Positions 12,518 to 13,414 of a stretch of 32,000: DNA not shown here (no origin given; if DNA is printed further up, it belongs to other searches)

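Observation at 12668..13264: An unrecognised methionine-rich single-pass membrane protein is wedged between aroB and gatC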

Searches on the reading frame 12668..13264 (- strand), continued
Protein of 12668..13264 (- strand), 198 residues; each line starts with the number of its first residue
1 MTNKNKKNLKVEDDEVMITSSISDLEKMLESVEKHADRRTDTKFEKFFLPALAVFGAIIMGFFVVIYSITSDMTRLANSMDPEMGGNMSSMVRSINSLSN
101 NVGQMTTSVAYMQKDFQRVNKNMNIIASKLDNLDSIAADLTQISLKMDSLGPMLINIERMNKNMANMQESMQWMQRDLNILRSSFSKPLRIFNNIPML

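Call 40: find_homologous_proteins(query=A3, max_evalue=0.00001)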
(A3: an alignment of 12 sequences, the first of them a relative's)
Query A3 (12 sequences) (197 aa, profile of the alignment): 1662 proteins with E <= 0.00001 among 5295 candidates; the best 120 are listed.
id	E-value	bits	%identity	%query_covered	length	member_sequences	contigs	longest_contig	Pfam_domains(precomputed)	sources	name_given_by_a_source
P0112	1.6e-73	265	100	100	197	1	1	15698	PF25014.2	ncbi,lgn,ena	-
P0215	1.9e-73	264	46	94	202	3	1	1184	-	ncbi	-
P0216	2.4e-72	261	45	98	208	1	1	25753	-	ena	-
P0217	4.4e-71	257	85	100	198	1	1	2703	-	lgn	-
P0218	8.3e-71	256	81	100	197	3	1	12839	-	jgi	jgi:methyl-accepting chemotaxis protein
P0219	9.2e-71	256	49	99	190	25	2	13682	-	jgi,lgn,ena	-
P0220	6.0e-69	250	44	98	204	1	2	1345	-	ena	-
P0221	1.5e-67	245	47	84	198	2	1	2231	-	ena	-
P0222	4.3e-67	244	39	85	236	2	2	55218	PF06009.20,PF07889.18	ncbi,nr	ncbi:MAG: DUF1664 domain-containing protein [Magnetococcales bacterium]|nr:hypothetical protein [Mag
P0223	1.6e-66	242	45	97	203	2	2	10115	PF06103.17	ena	-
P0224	1.8e-66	242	46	88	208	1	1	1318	-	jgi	-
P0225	2.3e-66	241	56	98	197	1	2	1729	-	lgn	-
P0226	4.1e-66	240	35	95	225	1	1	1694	-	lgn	-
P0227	6.0e-66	240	54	96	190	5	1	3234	PF06103.17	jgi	-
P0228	7.3e-66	240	56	91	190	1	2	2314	-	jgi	jgi:uncharacterized protein YoxC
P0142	1.0e-65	239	38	84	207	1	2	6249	-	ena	-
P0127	1.8e-65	238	38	100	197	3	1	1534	-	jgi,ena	-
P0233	2.6e-65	238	45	88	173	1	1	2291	PF06103.17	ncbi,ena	-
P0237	9.5e-65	236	47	90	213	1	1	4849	PF06103.17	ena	-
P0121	1.3e-64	235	36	97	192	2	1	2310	PF06103.17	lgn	-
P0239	6.4e-64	233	41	85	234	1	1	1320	PF06103.17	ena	-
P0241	1.1e-63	232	35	85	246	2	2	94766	PF10046.15,PF10805.15,PF06103.17,PF10473.15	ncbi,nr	ncbi:MAG: hypothetical protein HQM03_08940 [Magnetococcales bacterium]|nr:hypothetical protein [Magn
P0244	2.1e-63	232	38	98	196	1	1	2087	PF06103.17,PF07889.18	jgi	-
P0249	5.5e-63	230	42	84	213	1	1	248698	-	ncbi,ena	-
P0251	6.9e-63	230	35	98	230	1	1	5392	PF06103.17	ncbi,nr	ncbi:MAG: methyl-accepting chemotaxis protein [Magnetococcales bacterium]|nr:methyl-accepting chemot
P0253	7.2e-63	230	36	85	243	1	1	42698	PF06103.17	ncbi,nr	ncbi:MAG: hypothetical protein HQL67_08770 [Magnetococcales bacterium]|nr:hypothetical protein [Magn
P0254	8.2e-63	230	37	85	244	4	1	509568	PF06009.20,PF10498.15,PF10805.15,PF06103.17,PF07889.18,PF16591.12,PF10473.15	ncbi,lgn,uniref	ncbi:hypothetical protein SIID45300_00135 [Candidatus Magnetaquicoccaceae bacterium FCR-1]|uniref:Un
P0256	1.0e-62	229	38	85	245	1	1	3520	PF06009.20,PF06103.17,PF10473.15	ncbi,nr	ncbi:MAG: hypothetical protein HQM02_10520 [Magnetococcales bacterium]|nr:hypothetical protein [Magn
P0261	1.7e-62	229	40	85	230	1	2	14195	PF06103.17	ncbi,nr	ncbi:MAG: hypothetical protein HQL63_14230 [Magnetococcales bacterium]|nr:hypothetical protein [Magn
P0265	2.7e-62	228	36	85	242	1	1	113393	PF10805.15,PF06103.17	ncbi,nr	ncbi:MAG: methyl-accepting chemotaxis protein [Magnetococcales bacterium]|nr:methyl-accepting chemot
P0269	3.8e-62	227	35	85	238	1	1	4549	PF06103.17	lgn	-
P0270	4.7e-62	227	37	85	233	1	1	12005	PF06103.17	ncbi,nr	ncbi:MAG: hypothetical protein HQL56_13590 [Magnetococcales bacterium]|nr:hypothetical protein [Magn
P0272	5.4e-62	227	37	85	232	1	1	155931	PF06103.17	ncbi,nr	ncbi:MAG: hypothetical protein HQL58_00715 [Magnetococcales bacterium]|nr:hypothetical protein [Magn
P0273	5.6e-62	227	36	85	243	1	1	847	PF06103.17,PF10473.15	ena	-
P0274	7.0e-62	227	40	97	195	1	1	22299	PF06103.17,PF07889.18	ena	-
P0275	7.3e-62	226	36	85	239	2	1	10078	PF06103.17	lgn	-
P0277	7.8e-62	226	40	85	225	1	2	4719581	-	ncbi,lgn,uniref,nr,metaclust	ncbi:hypothetical protein Mmc1_3257 [Magnetococcus marinus MC-1]|uniref:Methyl-accepting chemotaxis 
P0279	1.1e-61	226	37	97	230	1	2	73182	PF06103.17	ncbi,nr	ncbi:MAG: methyl-accepting chemotaxis protein [Magnetococcales bacterium]|nr:methyl-accepting chemot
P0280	1.1e-61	226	41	98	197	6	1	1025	PF06103.17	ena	-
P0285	1.5e-61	226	37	85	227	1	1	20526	PF10046.15,PF06103.17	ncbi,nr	ncbi:MAG: methyl-accepting chemotaxis protein [Magnetococcales bacterium]|nr:methyl-accepting chemot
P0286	2.2e-61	225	40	96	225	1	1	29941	PF06103.17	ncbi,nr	ncbi:MAG: hypothetical protein HQL51_04830 [Magnetococcales bacterium]|nr:hypothetical protein [Magn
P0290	2.9e-61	225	36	85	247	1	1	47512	PF06103.17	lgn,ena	-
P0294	4.3e-61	224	35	99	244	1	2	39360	PF06103.17,PF10473.15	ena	-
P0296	4.9e-61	224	41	87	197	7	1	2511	PF06103.17,PF07889.18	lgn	-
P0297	5.0e-61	224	34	85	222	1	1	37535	PF10498.15,PF06103.17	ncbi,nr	ncbi:MAG: hypothetical protein HQL52_13005 [Magnetococcales bacterium]|nr:hypothetical protein [Magn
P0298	5.9e-61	224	35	85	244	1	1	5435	PF06103.17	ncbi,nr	ncbi:MAG: methyl-accepting chemotaxis protein [Magnetococcales bacterium]|nr:methyl-accepting chemot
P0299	6.9e-61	223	37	85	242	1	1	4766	PF06103.17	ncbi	ncbi:MAG: hypothetical protein H7839_22085 [Magnetococcus sp. YQC-5]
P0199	7.2e-61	223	46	86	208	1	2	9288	PF06103.17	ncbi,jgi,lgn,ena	-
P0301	1.2e-60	222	35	85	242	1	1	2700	PF10805.15,PF06103.17,PF10473.15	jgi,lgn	-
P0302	1.3e-60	222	34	85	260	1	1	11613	PF06103.17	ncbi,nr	ncbi:MAG: hypothetical protein HW380_3134 [Magnetococcales bacterium]|nr:hypothetical protein [Magne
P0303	1.7e-60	222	37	85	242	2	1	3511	PF06103.17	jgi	jgi:methyl-accepting chemotaxis protein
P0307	2.9e-60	221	37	85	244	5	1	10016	PF06103.17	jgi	jgi:methyl-accepting chemotaxis protein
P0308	3.4e-60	221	34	87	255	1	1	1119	PF10046.15,PF06103.17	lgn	-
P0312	4.6e-60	221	34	85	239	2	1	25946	PF06103.17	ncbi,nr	ncbi:MAG: methyl-accepting chemotaxis protein [Nitrospirae bacterium]|nr:methyl-accepting chemotaxis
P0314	5.8e-60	220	37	85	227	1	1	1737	PF06103.17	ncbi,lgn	-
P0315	5.8e-60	220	35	85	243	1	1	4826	PF06009.20,PF06103.17,PF10473.15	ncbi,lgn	-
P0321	1.3e-59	219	37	85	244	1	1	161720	PF06103.17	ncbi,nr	ncbi:MAG: hypothetical protein HQL70_00345 [Magnetococcales bacterium]|nr:hypothetical protein [Magn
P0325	1.7e-59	219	31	87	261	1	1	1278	PF10046.15,PF06103.17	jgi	-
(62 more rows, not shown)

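Call 41: find_encoding_contigs(protein=P0277, flank=10000, max_places=1)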
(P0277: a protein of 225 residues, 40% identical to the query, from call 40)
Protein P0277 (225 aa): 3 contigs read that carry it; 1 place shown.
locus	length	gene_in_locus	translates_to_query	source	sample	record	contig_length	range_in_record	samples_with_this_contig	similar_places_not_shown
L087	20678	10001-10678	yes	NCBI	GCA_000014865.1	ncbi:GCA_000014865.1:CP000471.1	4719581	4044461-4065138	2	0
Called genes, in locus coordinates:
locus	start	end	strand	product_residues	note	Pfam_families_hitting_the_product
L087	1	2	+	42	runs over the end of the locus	-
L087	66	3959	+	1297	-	PF00873:ACR_tran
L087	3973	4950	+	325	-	-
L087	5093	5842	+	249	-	-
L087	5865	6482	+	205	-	-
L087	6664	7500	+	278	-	-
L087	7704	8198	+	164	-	-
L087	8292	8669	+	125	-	-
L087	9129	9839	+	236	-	PF01656:CbiA, PF02374:ArsA_ATPase (weak), PF09140:MipZ (weak), PF10609:ParA (weak), PF13614:AAA_31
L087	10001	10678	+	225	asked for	-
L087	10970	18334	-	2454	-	PF04773:FecR, PF00028:Cadherin (faint), PF17803:Cadherin_4 (faint), PF07495:Y_Y_Y (faint), PF18911:PKD_4 (faint)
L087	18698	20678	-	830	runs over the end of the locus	PF07660:STN (faint), PF00263:Secretin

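Call 43: search_protein_families(library=pfam, proteins=[L087:8292-8669:+, L087:7704-8198:+, L087:3973-4950:+, L087:5093-5842:+, L087:5865-6482:+, L087:6664-7500:+], max_evalue=1)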
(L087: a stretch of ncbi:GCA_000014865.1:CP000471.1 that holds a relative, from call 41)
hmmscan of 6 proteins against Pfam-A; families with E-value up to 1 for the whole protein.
L087:8292-8669:+ (125 aa): 1 family
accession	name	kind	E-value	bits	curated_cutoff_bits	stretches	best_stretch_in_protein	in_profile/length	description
PF17228.7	SGP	-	1.3e-17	64.9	26.7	1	27-124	1-92/93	Sulphur globule protein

L087:7704-8198:+ (164 aa): 1 family
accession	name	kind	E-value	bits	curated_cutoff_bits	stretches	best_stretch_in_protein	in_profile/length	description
PF17228.7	SGP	-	0.0012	20.1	26.7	1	71-162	2-86/93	Sulphur globule protein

L087:3973-4950:+ (325 aa): 0 families

L087:5093-5842:+ (249 aa): 1 family
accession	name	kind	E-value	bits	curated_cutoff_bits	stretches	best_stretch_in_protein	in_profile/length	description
PF16208.10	Keratin_2_head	-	0.66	10.5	28.2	0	114-171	74-131/161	Keratin type II head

L087:5865-6482:+ (205 aa): 0 families

L087:6664-7500:+ (278 aa): 0 families

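Call 44: find_homologous_proteins(query=L050:5980-6504:+, max_evalue=1e-10)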
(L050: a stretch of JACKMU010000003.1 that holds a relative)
Query L050:5980-6504:+ (174 aa): 958 proteins with E <= 1e-10 among 974 candidates; the best 120 are listed.
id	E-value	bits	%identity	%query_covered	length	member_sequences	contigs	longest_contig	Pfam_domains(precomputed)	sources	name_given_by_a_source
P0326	4.5e-106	369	100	99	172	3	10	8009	-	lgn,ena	-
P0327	1.7e-88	312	83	99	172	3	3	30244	-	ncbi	-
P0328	3.1e-86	305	83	99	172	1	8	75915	-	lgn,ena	-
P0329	4.7e-86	304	83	99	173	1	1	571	-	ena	-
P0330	1.6e-85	303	82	99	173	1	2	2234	-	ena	-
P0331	1.6e-85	303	82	99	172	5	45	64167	-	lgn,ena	-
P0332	6.2e-85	301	83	99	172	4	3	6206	-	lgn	-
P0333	6.4e-84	297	85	93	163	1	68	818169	-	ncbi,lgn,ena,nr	ncbi:MAG: hypothetical protein KDI43_13385 [Gammaproteobacteria bacterium]|nr:hypothetical protein [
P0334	1.6e-83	296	81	99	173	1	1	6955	-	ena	-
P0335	1.7e-83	296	80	99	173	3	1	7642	-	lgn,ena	-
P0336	1.9e-81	289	79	99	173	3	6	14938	-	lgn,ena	-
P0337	1.3e-80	287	88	87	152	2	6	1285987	-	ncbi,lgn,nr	ncbi:MAG: hypothetical protein H6964_04590 [Chromatiaceae bacterium]|nr:hypothetical protein [Gammap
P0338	1.0e-79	284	76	99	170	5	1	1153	-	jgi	-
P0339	2.5e-78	279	76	99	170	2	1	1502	-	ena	-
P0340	1.3e-77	277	75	99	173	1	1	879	-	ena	-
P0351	5.7e-70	252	74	89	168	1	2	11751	PF06103.17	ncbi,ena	-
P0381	4.4e-57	210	65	84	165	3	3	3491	PF06103.17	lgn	-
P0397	2.3e-56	208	61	91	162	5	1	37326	PF06103.17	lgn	-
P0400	2.7e-56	208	64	86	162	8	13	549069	-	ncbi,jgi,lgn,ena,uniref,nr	ncbi:hypothetical protein [Sedimenticola selenatireducens]|uniref:DUF948 domain-containing protein n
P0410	7.5e-56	206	64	86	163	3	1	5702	PF06103.17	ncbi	-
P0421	1.8e-55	205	63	86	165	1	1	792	PF06103.17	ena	-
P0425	2.0e-55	205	63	86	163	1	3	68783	PF06103.17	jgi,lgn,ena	-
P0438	3.9e-55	204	58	94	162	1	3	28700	PF06103.17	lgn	-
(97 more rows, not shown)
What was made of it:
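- Closest known: DUF948 / COG4768 YoxC family. Same: Some databases already label relatives DUF948 or YoxC (calls 40, 44).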

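Call 46: search_protein_families(library=pfam, proteins=[L005:5408-5716:-, L005:6650-7219:+, L006:2674-2988:-, L006:4186-4653:+, L009:4063-4395:+, L056:3300-3803:+, L069:355-1014:+, L030:4297-4785:+, L030:3857-4282:+, L014:4210-4533:+], max_evalue=0.1)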
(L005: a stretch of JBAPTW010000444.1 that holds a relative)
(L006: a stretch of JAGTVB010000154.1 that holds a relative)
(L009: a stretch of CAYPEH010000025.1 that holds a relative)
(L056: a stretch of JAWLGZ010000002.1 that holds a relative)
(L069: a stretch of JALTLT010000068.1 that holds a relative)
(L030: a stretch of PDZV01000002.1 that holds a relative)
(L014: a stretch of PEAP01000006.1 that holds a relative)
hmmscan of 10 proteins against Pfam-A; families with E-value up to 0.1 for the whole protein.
L005:5408-5716:- (103 aa): 0 families

L005:6650-7219:+ (190 aa): 0 families

L006:2674-2988:- (105 aa): 0 families

L006:4186-4653:+ (156 aa): 0 families

L009:4063-4395:+ (111 aa): 1 family
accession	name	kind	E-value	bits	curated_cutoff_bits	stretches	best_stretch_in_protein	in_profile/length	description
PF17228.7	SGP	-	4.9e-09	37.4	26.7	1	32-108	1-89/93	Sulphur globule protein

L056:3300-3803:+ (168 aa): 1 family
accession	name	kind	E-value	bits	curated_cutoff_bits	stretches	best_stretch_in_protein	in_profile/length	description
PF17228.7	SGP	-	2.4e-11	44.7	26.7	1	59-138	1-83/93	Sulphur globule protein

L069:355-1014:+ (220 aa): 1 family
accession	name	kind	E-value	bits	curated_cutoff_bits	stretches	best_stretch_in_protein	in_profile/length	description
PF17228.7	SGP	-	8.5e-06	27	26.7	1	121-203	1-84/93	Sulphur globule protein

L030:4297-4785:+ (163 aa): 1 family
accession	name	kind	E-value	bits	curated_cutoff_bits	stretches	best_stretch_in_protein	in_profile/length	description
PF17228.7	SGP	-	0.0062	17.8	26.7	1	52-160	2-88/93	Sulphur globule protein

L030:3857-4282:+ (142 aa): 0 families

L014:4210-4533:+ (108 aa): 0 families
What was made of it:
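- On Sulfur globule proteins (Pfam SGP, PF17228): SGP matches occur only in neighbouring genes of relatives (calls 43, 46).
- Pfam SGP is also above cut-off next to the family gene in three separate gammaproteobacterial MAGs: L009 37.4 bits, L056 44.7 and L069 27.0 (call 46).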

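Call 50: find_encoding_contigs(protein=P0110, flank=8000, max_places=2)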
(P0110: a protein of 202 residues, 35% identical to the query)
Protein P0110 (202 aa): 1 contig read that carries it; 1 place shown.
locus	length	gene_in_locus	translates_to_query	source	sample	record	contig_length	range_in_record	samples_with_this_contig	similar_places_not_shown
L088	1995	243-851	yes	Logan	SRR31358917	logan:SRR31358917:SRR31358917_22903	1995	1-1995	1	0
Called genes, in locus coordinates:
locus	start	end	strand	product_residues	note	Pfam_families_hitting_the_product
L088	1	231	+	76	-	?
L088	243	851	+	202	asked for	-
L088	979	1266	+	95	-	PF02686:GatC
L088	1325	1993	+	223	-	?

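Call 51: find_encoding_contigs(protein=P0400, flank=10000, max_places=1)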
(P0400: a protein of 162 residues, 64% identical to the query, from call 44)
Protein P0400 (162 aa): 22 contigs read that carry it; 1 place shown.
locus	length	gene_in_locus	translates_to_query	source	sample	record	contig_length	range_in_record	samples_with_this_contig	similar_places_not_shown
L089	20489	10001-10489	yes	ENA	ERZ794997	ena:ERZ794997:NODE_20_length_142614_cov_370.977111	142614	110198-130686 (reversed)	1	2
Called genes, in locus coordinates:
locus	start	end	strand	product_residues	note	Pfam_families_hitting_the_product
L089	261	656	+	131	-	-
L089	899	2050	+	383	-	PF25917:BSH_RND (weak), PF25973:BSH_CzcB (faint)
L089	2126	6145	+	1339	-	PF00873:ACR_tran, PF02355:SecD_SecF_C (faint)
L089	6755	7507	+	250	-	-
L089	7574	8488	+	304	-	-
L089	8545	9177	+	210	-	PF01656:CbiA, PF02374:ArsA_ATPase (weak), PF09140:MipZ (weak), PF10609:ParA (weak), PF13614:AAA_31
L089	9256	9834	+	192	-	PF03625:DUF302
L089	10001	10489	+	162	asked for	-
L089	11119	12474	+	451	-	PF13458:Peripla_BP_6, PF01094:ANF_receptor, PF13433:Peripla_BP_5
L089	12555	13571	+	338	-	PF02653:BPD_transp_2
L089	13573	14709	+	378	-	PF02653:BPD_transp_2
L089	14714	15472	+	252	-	PF00005:ABC_tran, PF13304:AAA_21 (faint), PF12399:BCA_ABC_TP_C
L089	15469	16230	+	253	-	PF00005:ABC_tran, PF13304:AAA_21 (faint)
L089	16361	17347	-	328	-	PF03781:FGE-sulfatase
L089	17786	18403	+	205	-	PF07588:DUF1554 (faint)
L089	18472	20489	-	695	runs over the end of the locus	PF13426:PAS_9 (weak), PF00990:GGDEF, PF00563:EAL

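Call 55: find_encoding_contigs(protein=P0003, flank=3000, max_places=1)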
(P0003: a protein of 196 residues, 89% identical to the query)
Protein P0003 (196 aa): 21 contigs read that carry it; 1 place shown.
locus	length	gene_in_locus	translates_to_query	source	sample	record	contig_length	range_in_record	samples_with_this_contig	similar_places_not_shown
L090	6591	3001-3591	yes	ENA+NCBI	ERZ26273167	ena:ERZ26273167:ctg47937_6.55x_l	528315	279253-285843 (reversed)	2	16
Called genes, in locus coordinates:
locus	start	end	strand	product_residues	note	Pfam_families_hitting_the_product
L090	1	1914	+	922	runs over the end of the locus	PF00133:tRNA-synt_1, PF09334:tRNA-synt_1g, PF13603:tRNA-synt_1_2, PF01406:tRNA-synt_1e (weak), PF01921:tRNA-synt_1f (weak), PF08264:Anticodon_1, PF06827:zf-FPG_IleRS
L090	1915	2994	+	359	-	PF00465:Fe-ADH (weak), PF13685:Fe-ADH_2, PF01761:DHQ_synthase, PF24621:DHQS_C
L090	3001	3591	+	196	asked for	-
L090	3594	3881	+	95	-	PF02686:GatC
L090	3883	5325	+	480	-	PF01425:Amidase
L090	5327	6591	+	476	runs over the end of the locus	PF02934:GatB_N, PF02637:GatB_Yqey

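Call 56: find_encoding_contigs(protein=P0005, flank=3000, max_places=1)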
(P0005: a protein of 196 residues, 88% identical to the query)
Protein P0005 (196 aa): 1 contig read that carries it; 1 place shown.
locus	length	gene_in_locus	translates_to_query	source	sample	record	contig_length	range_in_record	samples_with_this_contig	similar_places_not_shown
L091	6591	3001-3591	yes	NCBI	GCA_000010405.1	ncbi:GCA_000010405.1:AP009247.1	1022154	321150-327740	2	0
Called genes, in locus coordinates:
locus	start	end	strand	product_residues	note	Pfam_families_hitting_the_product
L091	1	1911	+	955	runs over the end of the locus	PF00133:tRNA-synt_1, PF09334:tRNA-synt_1g, PF13603:tRNA-synt_1_2, PF01406:tRNA-synt_1e, PF01921:tRNA-synt_1f (weak), PF08264:Anticodon_1, PF06827:zf-FPG_IleRS (weak)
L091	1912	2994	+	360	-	PF00465:Fe-ADH (weak), PF13685:Fe-ADH_2, PF01761:DHQ_synthase, PF24621:DHQS_C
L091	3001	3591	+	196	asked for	-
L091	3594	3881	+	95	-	PF02686:GatC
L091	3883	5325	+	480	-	PF01425:Amidase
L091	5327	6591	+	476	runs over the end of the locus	PF02934:GatB_N, PF02637:GatB_Yqey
